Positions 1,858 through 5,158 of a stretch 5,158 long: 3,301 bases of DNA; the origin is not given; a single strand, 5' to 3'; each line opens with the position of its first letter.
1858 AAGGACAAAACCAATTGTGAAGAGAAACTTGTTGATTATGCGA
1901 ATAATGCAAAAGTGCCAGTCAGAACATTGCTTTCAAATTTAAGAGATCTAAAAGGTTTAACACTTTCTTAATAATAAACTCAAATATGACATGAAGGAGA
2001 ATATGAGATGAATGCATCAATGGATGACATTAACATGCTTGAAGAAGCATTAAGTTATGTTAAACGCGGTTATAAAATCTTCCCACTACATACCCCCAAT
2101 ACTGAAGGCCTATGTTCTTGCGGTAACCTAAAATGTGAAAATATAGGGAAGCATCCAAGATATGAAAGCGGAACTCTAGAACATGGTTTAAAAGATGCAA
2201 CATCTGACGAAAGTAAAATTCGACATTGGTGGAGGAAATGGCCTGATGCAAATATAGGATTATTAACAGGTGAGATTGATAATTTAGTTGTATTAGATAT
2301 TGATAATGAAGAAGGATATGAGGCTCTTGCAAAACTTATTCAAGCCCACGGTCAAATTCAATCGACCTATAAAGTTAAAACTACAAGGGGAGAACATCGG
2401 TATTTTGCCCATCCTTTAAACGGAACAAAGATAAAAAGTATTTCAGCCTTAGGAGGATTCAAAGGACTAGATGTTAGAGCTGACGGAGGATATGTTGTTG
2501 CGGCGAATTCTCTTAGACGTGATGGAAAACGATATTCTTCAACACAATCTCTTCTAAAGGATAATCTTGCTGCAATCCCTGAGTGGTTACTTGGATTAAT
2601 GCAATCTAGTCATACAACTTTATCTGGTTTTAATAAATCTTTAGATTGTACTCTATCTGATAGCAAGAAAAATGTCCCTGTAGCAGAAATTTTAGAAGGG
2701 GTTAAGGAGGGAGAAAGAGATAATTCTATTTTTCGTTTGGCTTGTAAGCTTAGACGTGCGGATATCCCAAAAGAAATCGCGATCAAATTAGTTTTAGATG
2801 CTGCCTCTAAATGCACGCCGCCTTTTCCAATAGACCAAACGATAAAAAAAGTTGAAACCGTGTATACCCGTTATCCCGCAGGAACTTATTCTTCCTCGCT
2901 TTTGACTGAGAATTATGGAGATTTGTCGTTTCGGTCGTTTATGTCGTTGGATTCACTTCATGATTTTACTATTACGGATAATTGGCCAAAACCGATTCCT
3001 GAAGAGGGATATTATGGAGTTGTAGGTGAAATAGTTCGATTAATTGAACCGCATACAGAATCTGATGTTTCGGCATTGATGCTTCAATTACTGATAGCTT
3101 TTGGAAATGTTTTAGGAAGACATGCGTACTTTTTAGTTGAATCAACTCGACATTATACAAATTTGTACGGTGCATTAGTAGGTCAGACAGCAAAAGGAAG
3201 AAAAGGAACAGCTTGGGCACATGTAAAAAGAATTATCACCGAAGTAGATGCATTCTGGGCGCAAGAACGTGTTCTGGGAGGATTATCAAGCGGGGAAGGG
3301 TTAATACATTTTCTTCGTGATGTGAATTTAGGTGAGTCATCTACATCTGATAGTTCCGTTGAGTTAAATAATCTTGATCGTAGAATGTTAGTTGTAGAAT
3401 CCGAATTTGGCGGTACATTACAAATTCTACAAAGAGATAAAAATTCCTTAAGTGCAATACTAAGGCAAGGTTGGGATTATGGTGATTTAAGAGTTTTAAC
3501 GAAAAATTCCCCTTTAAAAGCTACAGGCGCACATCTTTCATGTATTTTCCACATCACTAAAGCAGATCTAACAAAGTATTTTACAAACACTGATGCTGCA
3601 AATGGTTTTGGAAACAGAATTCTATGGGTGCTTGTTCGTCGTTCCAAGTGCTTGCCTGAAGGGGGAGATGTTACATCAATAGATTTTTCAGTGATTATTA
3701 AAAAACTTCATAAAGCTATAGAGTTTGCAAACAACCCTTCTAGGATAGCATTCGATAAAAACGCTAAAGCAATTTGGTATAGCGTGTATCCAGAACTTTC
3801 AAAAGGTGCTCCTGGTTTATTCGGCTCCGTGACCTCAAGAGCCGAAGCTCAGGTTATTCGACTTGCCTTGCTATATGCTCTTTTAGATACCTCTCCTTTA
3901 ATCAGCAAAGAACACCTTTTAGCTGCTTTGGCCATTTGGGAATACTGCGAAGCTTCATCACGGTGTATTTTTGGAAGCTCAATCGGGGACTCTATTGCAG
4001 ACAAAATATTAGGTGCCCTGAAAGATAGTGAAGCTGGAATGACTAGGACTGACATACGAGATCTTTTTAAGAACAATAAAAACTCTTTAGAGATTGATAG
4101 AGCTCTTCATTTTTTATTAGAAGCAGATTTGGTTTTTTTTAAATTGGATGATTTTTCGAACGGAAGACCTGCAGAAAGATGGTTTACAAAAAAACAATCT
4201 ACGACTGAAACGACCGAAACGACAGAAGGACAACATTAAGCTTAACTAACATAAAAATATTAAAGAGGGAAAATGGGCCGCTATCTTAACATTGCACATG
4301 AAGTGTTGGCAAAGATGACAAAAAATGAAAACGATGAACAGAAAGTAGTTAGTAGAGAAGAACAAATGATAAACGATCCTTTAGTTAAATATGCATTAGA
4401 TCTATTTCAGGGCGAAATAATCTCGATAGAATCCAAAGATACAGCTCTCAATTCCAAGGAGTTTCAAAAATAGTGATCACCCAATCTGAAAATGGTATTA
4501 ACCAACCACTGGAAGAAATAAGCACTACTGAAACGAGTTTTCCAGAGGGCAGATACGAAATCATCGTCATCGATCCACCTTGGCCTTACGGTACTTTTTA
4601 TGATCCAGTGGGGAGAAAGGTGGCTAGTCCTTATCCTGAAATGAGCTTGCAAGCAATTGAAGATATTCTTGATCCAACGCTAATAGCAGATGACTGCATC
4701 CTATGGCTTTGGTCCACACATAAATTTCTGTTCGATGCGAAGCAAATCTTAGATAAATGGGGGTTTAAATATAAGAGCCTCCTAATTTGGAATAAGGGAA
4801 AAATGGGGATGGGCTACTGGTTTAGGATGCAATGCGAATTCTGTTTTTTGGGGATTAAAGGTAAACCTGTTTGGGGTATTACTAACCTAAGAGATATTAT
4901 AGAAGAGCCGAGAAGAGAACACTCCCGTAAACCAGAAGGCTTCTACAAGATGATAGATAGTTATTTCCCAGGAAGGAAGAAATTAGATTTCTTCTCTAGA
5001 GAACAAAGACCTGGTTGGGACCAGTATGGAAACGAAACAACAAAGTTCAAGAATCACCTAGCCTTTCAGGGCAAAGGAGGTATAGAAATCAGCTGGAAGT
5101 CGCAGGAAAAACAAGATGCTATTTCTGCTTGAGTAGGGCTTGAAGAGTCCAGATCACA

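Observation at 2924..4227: Perfect 17-bp inverted repeat built from 9-bp-phased triplet arrays brackets the DUF3987-like half of the replicase gene (candidate in-gene origin/iterons)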

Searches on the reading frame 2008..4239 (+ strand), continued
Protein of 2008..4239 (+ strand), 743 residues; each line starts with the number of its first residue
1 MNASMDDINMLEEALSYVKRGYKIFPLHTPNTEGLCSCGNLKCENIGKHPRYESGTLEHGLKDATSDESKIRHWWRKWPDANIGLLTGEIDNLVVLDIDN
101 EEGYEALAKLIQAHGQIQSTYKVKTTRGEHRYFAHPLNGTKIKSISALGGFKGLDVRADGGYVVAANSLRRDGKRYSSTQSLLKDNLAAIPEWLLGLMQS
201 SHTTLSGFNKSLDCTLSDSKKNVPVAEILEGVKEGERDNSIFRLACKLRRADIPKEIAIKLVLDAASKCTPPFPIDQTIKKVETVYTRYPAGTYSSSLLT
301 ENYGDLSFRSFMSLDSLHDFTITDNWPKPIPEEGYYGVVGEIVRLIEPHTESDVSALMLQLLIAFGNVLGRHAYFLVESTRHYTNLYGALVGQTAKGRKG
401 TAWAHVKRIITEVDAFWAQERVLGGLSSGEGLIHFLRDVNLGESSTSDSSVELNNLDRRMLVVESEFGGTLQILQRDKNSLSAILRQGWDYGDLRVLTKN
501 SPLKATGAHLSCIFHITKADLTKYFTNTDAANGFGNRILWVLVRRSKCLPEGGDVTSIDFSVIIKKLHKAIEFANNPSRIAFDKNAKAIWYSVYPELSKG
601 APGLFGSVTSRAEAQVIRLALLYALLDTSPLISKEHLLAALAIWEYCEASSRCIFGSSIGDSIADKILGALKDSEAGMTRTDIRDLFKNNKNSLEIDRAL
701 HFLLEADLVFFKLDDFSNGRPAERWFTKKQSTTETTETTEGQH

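Call 51: fold_search(model_id=the predicted structure, library=pdb)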
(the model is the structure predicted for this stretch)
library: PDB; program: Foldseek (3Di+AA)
matches with E <= 10: 953; with E <= 0.001: 232
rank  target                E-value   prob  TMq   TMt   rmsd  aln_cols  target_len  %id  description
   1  9e2x_5                2.2e-08  1.00  0.28  0.32  11.0       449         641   13  Cryo-EM structure of yeast CMG helicase stalled at G4-containing DNA template, state 2 (released 2025-03-19)
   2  8s0a_5                1.5e-07  1.00  0.29  0.32  11.9       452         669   12  H. sapiens MCM2-7 hexamer bound to double stranded DNA (released 2024-10-02)
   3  8kg6_5                1.5e-07  1.00  0.27  0.29  14.1       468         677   14  Yeast replisome in state I (released 2023-12-06)
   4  9gjw_7                1.8e-07  1.00  0.28  0.31  15.8       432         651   11  OCCM maturation intermediate stalled with an Arginine Finger mutation in Mcm2 (released 2025-03-05)
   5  9bcx_4                2.1e-07  1.00  0.29  0.31  16.9       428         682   16  Cryo-EM structure of the S. cerevisiae ORC-Cdc6-Mcm2-7-DNA complex with a fully closed Mcm2-Mcm5 DNA entry gate (released 2025-01-01)
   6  8xgc_5                2.3e-07  1.00  0.28  0.30  12.8       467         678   14  Structure of yeast replisome associated with FACT and histone hexamer, Composite map (released 2024-02-14)
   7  8x7u_B                2.8e-07  1.00  0.29  0.32  11.1       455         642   14  MCM in complex with dsDNA in presence of ATP. (released 2024-01-17)
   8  6wgf_4                2.9e-07  1.00  0.27  0.31  12.2       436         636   15  Atomic model of mutant Mcm2-7 hexamer with Mcm6 WHD truncation (released 2020-07-15)
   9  8p62_5                3.1e-07  1.00  0.27  0.29  12.7       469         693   12  S. cerevisiae ssDNA-sCMGE after DNA replication initiation (released 2024-05-29)
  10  8p63_5                3.2e-07  1.00  0.26  0.27  12.3       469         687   12  S. cerevisiae consensus-sCMGE on ssDNA after DNA replication initiation (released 2024-05-29)
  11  8x7u_C                3.8e-07  1.00  0.30  0.33  10.5       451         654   15  MCM in complex with dsDNA in presence of ATP. (released 2024-01-17)
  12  8w0g_5                4.2e-07  1.00  0.27  0.33  11.9       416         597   15  Cryo-EM structure of a human MCM2-7 dimer (released 2024-10-02)
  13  7qhs_5                4.4e-07  1.00  0.26  0.28  12.8       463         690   15  S. cerevisiae CMGE nucleating origin DNA melting (released 2022-06-15)
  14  3jc7_5                7.7e-07  1.00  0.28  0.31  12.1       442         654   12  Structure of the eukaryotic replicative CMG helicase and pumpjack motion (released 2016-02-10)
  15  8w0i_5                8.1e-07  1.00  0.30  0.36  10.9       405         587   14  Cryo-EM structure of the human MCM2-7 heterohexamer (released 2024-10-02)
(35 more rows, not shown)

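Call 53: search_protein_families(library=phrogs, proteins=[window:2008-4239:+], max_evalue=0.001)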
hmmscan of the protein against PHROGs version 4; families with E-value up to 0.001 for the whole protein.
window:2008-4239:+ (743 aa): 9 families
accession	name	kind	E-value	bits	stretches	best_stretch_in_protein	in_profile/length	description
phrog_5852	-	DNA, RNA and nucleotide metabolism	7.4e-30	105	1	13-178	69-227/242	DNA polymerase/primase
phrog_1156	-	DNA, RNA and nucleotide metabolism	1.8e-24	87.3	1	5-204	8-197/855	DNA primase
phrog_3022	-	DNA, RNA and nucleotide metabolism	8.5e-23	81.7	2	12-204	3-189/788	DNA primase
phrog_695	-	DNA, RNA and nucleotide metabolism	6.9e-21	75.7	1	9-286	7-265/704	DNA polymerase/primase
phrog_906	-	DNA, RNA and nucleotide metabolism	1.3e-15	58.3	1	55-202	79-247/872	DNA polymerase/primase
phrog_5177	-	DNA, RNA and nucleotide metabolism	9.7e-11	41.3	1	6-179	16-170/876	DNA polymerase/primase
phrog_5311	-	DNA, RNA and nucleotide metabolism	1.3e-09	37.8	1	361-734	288-688/692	helicase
phrog_10514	-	DNA, RNA and nucleotide metabolism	6.3e-05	22.4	0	367-646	373-662/750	DNA primase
phrog_14296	-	DNA, RNA and nucleotide metabolism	0.00012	22.2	1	365-664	30-326/417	DNA primase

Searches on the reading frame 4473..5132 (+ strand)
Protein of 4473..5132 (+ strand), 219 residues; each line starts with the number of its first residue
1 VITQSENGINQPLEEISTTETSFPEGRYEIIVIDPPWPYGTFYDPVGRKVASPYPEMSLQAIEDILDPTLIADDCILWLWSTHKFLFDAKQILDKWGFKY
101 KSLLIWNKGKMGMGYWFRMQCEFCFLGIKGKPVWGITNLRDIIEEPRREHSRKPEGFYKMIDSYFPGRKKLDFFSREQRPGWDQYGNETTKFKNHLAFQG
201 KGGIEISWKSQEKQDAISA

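Call 6: search_protein_families(library=pfam, proteins=[window:4473-5132:+], max_evalue=0.01)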
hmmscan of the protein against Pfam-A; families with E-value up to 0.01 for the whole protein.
window:4473-5132:+ (219 aa): 1 family
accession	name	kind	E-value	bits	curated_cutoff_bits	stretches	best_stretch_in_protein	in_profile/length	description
PF05063.20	MT-A70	-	7.6e-26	91.5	23.9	1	28-188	1-172/172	MT-A70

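Call 53: search_protein_families(library=phrogs, proteins=[window:4473-5132:+], max_evalue=0.001)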
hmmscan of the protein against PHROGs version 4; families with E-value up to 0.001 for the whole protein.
window:4473-5132:+ (219 aa): 4 families
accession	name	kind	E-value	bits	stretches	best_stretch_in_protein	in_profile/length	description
phrog_359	-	other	7.5e-52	177.9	1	19-197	113-302/329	DNA methyltransferase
phrog_21315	-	unknown function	5.4e-40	138.6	1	21-190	233-408/415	-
phrog_10837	-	unknown function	4.5e-24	86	1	79-194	1-127/139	-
phrog_15877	-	other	2.9e-08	35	1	27-134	4-121/152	DNA methyltransferase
